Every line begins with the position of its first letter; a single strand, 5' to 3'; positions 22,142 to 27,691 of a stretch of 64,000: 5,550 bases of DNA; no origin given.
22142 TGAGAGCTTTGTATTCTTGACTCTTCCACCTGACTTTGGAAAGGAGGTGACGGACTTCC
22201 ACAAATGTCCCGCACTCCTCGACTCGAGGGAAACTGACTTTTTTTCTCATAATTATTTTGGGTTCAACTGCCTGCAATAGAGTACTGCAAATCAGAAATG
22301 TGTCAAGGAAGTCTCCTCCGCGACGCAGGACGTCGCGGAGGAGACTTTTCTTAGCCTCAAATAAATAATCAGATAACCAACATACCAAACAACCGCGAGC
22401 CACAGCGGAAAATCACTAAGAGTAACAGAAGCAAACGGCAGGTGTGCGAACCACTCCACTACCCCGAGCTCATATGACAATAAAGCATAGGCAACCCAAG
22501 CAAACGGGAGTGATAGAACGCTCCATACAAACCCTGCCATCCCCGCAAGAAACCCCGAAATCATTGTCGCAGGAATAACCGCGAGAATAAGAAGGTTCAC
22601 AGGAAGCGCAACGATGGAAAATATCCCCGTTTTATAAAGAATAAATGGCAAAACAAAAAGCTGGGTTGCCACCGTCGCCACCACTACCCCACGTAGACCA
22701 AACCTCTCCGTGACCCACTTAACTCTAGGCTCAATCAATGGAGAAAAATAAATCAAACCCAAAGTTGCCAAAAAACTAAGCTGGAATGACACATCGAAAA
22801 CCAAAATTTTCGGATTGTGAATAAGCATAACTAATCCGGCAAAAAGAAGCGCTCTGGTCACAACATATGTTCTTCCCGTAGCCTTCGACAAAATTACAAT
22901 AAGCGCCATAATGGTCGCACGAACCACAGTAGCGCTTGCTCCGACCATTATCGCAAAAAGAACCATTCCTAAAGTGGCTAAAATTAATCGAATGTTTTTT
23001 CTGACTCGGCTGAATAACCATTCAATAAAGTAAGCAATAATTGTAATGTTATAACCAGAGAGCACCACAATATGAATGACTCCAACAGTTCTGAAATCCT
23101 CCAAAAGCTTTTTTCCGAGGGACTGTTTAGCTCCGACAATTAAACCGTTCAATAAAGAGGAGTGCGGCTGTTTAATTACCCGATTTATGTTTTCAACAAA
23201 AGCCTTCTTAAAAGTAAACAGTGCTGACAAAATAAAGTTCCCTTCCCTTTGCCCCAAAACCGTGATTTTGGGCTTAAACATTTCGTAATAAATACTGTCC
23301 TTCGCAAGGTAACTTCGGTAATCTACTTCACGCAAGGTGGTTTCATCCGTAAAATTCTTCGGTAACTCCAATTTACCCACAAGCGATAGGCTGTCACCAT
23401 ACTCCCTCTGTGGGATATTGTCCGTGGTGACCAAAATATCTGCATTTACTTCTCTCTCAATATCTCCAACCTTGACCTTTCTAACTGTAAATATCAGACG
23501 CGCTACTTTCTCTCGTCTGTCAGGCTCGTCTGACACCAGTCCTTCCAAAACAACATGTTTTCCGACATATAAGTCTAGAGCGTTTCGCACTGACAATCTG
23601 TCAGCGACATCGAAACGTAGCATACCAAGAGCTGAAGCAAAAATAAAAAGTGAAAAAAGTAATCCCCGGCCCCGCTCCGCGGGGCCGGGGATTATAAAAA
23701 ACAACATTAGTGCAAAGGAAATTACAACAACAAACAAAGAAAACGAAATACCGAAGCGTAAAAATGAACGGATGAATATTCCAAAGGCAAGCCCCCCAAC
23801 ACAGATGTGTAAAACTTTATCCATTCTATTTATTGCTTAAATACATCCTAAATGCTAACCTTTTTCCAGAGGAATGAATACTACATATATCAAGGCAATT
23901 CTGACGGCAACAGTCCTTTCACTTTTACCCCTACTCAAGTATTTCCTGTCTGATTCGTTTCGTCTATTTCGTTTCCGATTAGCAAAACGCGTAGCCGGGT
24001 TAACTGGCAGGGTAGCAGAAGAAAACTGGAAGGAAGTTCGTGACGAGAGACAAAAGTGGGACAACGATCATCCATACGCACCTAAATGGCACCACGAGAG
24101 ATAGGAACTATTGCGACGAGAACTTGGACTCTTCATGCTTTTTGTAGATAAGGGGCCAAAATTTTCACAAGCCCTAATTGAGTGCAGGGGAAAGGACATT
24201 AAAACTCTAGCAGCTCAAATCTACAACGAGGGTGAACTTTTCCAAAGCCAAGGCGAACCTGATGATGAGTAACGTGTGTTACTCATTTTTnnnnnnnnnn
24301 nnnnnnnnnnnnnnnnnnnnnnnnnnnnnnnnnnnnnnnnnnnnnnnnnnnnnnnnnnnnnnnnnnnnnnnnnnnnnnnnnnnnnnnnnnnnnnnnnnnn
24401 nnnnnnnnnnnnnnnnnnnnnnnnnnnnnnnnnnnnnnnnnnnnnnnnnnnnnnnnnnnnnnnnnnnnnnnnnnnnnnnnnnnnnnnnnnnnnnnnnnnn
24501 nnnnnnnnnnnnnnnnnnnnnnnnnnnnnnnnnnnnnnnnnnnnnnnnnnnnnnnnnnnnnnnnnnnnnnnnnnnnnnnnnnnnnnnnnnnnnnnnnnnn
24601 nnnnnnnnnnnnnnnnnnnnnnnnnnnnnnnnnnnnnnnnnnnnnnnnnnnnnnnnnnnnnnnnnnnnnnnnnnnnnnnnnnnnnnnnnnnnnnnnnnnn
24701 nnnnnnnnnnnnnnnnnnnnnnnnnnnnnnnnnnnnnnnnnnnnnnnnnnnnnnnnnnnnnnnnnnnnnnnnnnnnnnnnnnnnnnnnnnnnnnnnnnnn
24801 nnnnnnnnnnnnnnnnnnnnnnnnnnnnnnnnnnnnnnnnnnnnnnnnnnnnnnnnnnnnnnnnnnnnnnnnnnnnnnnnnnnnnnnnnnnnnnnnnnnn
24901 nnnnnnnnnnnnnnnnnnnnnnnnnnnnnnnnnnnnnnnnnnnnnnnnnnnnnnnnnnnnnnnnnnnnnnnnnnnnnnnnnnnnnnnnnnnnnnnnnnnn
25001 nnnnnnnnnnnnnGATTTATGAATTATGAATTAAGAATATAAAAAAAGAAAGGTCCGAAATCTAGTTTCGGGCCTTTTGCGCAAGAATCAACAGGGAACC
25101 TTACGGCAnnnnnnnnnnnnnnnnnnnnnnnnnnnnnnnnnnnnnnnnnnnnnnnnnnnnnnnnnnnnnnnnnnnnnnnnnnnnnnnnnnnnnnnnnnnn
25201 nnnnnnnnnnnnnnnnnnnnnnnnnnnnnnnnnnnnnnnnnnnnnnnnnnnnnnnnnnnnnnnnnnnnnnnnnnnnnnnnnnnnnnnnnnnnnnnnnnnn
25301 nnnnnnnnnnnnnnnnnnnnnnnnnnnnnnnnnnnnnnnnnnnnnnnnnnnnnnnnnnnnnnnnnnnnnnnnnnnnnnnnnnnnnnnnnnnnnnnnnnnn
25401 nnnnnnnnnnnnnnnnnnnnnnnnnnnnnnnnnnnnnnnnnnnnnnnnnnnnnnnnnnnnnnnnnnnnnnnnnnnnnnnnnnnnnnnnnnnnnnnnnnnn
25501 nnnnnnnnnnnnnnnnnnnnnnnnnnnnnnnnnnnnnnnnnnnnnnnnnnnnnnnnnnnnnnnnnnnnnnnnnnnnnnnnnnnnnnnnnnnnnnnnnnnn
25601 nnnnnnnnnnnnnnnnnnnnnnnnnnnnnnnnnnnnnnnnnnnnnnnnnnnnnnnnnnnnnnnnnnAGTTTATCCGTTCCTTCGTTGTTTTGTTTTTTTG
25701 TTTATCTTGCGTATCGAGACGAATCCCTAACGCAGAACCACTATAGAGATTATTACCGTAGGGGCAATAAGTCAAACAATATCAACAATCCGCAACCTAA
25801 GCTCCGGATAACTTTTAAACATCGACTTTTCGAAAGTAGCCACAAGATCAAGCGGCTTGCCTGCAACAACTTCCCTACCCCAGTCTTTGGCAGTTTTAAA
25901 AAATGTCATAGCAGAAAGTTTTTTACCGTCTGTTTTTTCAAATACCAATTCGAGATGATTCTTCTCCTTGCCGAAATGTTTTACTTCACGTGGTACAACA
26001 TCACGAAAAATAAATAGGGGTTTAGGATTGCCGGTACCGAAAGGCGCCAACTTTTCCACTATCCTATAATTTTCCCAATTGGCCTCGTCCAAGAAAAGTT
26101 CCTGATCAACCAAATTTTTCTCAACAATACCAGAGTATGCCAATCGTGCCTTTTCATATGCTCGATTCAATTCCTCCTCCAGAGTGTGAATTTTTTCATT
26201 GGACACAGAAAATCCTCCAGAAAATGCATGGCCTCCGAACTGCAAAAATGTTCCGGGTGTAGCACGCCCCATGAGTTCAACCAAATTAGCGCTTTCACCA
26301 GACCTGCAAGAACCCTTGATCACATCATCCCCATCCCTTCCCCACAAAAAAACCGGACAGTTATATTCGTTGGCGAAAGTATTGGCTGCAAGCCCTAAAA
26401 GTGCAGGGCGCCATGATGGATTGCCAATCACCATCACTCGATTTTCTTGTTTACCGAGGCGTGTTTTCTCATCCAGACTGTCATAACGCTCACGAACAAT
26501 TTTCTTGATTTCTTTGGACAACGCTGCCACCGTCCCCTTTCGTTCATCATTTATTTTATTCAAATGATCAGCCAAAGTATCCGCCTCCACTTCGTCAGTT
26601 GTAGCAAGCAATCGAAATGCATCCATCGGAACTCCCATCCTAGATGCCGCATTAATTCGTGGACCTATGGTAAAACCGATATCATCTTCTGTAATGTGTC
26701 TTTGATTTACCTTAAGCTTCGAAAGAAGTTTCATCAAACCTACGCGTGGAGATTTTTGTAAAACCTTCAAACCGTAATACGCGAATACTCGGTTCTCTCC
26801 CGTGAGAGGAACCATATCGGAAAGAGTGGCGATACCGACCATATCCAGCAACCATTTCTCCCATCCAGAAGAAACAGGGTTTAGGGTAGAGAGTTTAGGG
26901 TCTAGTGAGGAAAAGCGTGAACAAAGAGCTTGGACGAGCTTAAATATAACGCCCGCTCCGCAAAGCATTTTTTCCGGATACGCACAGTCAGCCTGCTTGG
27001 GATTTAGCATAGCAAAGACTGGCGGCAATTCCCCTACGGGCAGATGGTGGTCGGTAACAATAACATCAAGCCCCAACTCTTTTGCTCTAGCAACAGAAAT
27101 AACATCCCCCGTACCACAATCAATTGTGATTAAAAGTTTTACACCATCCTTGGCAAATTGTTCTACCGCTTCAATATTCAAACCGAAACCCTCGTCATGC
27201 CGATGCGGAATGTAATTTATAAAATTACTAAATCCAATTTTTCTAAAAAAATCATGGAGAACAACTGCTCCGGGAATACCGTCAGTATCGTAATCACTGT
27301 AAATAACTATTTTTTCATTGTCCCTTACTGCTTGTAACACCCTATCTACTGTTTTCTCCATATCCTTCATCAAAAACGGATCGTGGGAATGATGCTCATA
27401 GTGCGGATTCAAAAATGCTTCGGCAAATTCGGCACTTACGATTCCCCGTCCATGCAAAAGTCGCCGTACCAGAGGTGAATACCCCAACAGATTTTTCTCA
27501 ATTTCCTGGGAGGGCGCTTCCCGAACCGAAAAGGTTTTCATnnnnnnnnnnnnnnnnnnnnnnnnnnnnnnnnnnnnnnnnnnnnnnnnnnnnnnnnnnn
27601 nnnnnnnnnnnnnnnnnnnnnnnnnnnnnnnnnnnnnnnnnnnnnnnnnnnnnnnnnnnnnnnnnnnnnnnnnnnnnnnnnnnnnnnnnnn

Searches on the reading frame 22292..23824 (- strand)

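Call 13: search_protein_families(library=pfam, proteins=[window:22292-23824:-], max_evalue=0.001)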
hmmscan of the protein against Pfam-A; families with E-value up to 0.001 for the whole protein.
window:22292-23824:- (510 aa): 2 families
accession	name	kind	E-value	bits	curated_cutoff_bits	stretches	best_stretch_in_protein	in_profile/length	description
PF03772.21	Competence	-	1.7e-49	169.1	23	1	228-492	1-268/270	Competence protein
PF13567.11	DUF4131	-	6.2e-20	72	31.6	1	26-187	3-162/165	Domain of unknown function (DUF4131)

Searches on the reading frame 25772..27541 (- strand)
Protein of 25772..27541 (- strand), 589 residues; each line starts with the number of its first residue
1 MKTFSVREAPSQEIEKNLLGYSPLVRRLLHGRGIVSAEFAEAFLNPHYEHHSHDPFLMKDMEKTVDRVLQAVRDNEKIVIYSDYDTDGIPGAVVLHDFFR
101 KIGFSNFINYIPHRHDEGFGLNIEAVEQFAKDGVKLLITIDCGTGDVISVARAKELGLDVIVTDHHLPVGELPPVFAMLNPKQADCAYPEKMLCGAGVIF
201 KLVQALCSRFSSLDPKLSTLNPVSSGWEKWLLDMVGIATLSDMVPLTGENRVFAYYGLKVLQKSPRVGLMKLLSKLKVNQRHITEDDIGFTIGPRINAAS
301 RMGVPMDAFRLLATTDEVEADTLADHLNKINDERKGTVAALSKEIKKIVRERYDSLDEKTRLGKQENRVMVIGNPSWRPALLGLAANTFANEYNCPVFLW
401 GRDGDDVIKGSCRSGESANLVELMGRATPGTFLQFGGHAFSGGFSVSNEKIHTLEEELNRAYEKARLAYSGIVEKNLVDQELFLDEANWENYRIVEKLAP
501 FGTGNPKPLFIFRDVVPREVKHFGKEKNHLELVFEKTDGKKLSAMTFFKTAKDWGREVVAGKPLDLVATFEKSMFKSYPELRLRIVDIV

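Call 13: search_protein_families(library=pfam, proteins=[window:25772-27541:-], max_evalue=0.001)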
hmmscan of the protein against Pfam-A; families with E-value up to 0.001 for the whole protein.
window:25772-27541:- (589 aa): 3 families
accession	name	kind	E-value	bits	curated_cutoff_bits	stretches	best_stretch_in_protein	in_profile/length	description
PF01368.27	DHH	-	3.2e-21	76.3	28.1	1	77-208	1-104/125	DHH family, N-terminal domain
PF17768.7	RecJ_OB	-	1.5e-20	73.7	27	1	478-587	1-107/107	RecJ OB domain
PF02272.25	DHHA1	-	1.1e-08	35.8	25.9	1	373-461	8-99/102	DHHA1 domain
